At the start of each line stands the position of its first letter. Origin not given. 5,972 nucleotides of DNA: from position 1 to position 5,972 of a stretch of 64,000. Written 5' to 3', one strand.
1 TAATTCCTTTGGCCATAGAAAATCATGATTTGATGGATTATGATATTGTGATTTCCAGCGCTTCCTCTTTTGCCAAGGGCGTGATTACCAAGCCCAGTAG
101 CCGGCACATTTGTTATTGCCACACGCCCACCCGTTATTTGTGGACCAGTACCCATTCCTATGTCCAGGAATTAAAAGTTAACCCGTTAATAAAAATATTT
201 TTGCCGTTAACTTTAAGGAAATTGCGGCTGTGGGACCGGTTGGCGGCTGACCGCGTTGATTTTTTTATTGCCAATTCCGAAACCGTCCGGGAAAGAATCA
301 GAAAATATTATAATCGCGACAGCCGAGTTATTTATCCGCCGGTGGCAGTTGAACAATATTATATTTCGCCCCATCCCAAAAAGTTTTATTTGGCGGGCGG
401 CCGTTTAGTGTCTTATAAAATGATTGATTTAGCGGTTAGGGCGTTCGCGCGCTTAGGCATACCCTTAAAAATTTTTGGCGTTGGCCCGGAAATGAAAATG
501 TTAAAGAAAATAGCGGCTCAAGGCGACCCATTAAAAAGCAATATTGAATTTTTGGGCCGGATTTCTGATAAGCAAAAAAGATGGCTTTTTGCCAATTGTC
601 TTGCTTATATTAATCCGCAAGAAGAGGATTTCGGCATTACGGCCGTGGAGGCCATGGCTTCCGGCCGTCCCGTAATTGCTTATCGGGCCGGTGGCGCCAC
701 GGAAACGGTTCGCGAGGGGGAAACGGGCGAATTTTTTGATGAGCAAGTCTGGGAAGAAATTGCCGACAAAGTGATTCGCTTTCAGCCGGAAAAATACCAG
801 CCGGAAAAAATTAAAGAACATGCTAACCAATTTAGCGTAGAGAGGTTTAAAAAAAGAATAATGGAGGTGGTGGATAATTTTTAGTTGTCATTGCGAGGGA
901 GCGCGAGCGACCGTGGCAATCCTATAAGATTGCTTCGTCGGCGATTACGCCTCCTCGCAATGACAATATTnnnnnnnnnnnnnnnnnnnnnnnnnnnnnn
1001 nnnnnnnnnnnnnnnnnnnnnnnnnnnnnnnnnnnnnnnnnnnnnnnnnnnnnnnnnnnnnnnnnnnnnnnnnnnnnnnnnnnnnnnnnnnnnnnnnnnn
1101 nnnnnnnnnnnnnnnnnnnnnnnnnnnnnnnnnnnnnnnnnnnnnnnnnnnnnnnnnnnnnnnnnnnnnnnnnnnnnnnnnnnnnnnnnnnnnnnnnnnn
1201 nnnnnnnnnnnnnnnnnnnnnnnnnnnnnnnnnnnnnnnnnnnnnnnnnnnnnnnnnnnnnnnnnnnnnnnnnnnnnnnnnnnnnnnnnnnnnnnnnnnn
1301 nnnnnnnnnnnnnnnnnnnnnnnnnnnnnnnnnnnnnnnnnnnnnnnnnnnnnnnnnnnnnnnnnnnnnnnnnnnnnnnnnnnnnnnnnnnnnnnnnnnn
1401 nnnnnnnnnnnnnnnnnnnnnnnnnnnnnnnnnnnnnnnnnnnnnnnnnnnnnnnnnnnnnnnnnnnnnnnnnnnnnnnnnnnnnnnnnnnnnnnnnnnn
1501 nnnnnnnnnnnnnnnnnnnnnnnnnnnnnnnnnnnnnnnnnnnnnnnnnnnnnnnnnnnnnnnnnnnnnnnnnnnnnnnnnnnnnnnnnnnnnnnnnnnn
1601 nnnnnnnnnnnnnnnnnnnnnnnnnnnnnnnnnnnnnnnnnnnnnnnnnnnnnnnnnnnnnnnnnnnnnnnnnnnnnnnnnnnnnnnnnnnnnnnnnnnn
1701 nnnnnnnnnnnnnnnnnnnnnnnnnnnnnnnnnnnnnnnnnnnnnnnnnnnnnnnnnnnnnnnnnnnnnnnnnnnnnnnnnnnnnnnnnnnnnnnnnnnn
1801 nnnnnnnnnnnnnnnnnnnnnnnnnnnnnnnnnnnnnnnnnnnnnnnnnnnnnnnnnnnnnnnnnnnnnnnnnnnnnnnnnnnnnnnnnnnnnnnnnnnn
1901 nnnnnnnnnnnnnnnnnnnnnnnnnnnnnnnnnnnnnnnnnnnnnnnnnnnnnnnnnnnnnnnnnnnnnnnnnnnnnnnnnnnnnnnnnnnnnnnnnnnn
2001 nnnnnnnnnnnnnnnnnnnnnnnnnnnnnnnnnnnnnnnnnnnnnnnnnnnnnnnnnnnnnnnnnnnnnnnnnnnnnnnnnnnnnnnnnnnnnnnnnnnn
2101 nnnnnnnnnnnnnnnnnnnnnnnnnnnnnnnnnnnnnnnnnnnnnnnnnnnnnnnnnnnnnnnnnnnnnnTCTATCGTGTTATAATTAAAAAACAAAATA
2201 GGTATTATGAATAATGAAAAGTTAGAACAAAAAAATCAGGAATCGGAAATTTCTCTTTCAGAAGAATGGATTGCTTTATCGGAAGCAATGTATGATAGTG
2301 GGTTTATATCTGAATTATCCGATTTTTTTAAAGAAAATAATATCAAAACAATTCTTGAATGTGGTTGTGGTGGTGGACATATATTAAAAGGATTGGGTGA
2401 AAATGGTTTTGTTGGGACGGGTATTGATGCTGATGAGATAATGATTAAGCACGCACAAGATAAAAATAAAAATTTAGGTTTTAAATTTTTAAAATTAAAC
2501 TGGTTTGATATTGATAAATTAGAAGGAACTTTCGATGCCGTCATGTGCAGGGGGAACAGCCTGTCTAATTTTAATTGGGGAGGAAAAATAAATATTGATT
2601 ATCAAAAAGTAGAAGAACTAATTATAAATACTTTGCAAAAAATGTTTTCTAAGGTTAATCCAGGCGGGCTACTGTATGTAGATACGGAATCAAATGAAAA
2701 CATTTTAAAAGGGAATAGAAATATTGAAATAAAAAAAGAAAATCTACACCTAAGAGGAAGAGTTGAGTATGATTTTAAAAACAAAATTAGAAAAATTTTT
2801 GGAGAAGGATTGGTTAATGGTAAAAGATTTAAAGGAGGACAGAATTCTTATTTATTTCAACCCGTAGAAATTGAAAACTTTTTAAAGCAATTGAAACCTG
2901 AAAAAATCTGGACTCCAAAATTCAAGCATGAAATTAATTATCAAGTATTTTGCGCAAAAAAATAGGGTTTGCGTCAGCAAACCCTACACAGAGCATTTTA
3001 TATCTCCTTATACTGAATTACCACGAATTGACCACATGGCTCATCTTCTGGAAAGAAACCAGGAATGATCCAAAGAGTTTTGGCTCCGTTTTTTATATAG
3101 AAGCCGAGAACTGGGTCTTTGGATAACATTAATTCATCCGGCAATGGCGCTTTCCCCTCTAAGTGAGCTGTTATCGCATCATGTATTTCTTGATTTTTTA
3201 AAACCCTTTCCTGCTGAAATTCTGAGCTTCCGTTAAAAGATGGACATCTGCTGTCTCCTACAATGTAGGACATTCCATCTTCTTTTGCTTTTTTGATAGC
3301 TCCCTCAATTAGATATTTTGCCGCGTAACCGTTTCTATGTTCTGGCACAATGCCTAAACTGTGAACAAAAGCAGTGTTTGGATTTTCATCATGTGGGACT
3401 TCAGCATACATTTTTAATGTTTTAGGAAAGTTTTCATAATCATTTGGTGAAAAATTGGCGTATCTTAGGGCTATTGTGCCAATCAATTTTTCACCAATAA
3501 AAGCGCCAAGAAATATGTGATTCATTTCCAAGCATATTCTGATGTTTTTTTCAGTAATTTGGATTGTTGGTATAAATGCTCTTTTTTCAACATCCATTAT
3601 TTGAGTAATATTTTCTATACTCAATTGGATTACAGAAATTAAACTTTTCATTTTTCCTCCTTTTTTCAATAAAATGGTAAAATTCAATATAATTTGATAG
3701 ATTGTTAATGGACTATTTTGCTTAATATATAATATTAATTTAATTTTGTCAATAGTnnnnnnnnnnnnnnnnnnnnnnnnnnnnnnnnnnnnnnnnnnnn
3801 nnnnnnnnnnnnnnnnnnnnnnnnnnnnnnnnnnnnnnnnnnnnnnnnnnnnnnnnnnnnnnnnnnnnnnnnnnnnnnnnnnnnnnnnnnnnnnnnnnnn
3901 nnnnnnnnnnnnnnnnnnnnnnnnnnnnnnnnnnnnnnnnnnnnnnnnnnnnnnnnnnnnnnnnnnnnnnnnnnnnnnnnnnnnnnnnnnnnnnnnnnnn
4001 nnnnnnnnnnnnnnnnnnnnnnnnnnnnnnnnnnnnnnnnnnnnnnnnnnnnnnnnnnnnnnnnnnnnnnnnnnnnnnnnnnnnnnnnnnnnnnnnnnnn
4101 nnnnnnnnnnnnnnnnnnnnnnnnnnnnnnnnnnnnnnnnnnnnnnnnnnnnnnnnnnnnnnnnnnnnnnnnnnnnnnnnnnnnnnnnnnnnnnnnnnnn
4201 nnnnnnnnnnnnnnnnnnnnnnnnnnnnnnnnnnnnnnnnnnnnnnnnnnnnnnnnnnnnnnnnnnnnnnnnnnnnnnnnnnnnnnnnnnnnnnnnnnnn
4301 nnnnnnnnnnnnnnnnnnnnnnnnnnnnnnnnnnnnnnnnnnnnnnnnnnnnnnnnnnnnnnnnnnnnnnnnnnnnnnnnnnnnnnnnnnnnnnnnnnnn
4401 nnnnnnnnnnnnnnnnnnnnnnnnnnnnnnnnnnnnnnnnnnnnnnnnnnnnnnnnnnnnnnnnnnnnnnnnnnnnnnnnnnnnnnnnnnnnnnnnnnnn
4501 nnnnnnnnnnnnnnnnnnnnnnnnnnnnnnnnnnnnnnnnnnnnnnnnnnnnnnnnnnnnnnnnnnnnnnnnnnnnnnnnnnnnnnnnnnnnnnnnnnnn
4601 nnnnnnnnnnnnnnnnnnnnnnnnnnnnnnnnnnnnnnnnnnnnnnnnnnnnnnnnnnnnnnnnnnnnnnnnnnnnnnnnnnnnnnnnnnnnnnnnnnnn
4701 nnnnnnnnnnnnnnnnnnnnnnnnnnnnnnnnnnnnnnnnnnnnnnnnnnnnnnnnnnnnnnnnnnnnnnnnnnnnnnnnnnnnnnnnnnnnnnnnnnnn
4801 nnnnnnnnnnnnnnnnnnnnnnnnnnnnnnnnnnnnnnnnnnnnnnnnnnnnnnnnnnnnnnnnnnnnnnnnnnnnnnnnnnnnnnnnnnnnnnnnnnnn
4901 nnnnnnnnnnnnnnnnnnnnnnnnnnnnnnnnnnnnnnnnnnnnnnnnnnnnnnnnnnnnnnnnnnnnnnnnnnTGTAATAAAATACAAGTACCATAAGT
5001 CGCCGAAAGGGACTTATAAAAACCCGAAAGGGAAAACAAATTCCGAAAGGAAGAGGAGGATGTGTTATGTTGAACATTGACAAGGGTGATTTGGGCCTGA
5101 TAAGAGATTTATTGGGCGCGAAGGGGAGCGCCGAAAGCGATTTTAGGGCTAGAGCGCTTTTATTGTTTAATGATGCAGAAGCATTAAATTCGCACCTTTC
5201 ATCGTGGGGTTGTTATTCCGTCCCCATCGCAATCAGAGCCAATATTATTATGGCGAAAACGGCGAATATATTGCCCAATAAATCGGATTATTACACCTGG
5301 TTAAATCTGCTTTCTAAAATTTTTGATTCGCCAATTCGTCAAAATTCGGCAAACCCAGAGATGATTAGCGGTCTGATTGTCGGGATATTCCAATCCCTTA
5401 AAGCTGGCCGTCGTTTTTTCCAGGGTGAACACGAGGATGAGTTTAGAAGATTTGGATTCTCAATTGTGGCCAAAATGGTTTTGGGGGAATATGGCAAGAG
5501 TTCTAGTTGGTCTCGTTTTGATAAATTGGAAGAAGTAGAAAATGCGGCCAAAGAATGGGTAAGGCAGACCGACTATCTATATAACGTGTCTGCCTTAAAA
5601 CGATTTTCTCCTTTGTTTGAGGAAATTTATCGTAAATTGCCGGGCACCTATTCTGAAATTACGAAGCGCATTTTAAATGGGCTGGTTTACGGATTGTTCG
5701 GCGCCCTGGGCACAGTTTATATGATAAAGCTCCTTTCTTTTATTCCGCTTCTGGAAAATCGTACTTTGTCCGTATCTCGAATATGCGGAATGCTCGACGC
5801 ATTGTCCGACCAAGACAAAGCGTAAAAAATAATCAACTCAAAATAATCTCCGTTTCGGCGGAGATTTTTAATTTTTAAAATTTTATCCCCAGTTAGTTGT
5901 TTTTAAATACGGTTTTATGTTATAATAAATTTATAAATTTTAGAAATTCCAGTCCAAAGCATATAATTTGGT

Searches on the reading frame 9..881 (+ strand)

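Call 82: search_protein_families(library=pfam, proteins=[window:9-881:+], max_evalue=0.001)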
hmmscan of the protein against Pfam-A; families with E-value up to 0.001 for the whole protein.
window:9-881:+ (291 aa): 5 families
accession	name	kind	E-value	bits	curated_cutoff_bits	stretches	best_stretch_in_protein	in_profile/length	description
PF00534.26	Glycos_transf_1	-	1.5e-27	96.6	26.4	1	121-273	12-170/172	Glycosyl transferases group 1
PF13692.12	Glyco_trans_1_4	-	5.2e-20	72.6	27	1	130-257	7-138/142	Glycosyl transferases group 1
PF13439.12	Glyco_transf_4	-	4.4e-08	33.8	28.5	1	10-115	72-169/170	Glycosyltransferase Family 4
PF13524.12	Glyco_trans_1_2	-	1.6e-05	25.3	25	1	143-274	6-127/144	Glycosyl transferase-like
PF20706.3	GT4-conflict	-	0.00029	20.4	26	0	202-249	288-335/385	Family 4 Glycosyltransferase in conflict systems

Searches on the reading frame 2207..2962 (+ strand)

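Call 82: search_protein_families(library=pfam, proteins=[window:2207-2962:+], max_evalue=0.001)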
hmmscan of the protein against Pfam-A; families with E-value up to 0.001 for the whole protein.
window:2207-2962:+ (252 aa): 5 families
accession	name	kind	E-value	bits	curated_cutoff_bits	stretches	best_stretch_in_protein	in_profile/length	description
PF13847.12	Methyltransf_31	-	4.3e-11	43.1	27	1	47-171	5-120/145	Methyltransferase domain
PF13649.12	Methyltransf_25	-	1.9e-10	41.7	27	1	49-123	1-78/97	Methyltransferase domain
PF13489.12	Methyltransf_23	-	3.2e-10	40.4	27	1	38-161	14-119/164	Methyltransferase domain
PF08241.18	Methyltransf_11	-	3.5e-08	34.4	21.2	1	50-115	1-67/95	Methyltransferase domain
PF08242.18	Methyltransf_12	-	1.5e-07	32.5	30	1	50-155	1-97/98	Methyltransferase domain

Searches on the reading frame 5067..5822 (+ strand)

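Call 82: search_protein_families(library=pfam, proteins=[window:5067-5822:+], max_evalue=0.001)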
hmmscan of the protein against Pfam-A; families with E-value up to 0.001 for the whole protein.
window:5067-5822:+ (252 aa): 1 family
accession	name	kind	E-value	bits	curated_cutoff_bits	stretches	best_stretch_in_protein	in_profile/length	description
PF20951.2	Flu_PB2_6th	-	0.00033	20.7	25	1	157-226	27-91/150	Influenza RNA polymerase PB2 6th domain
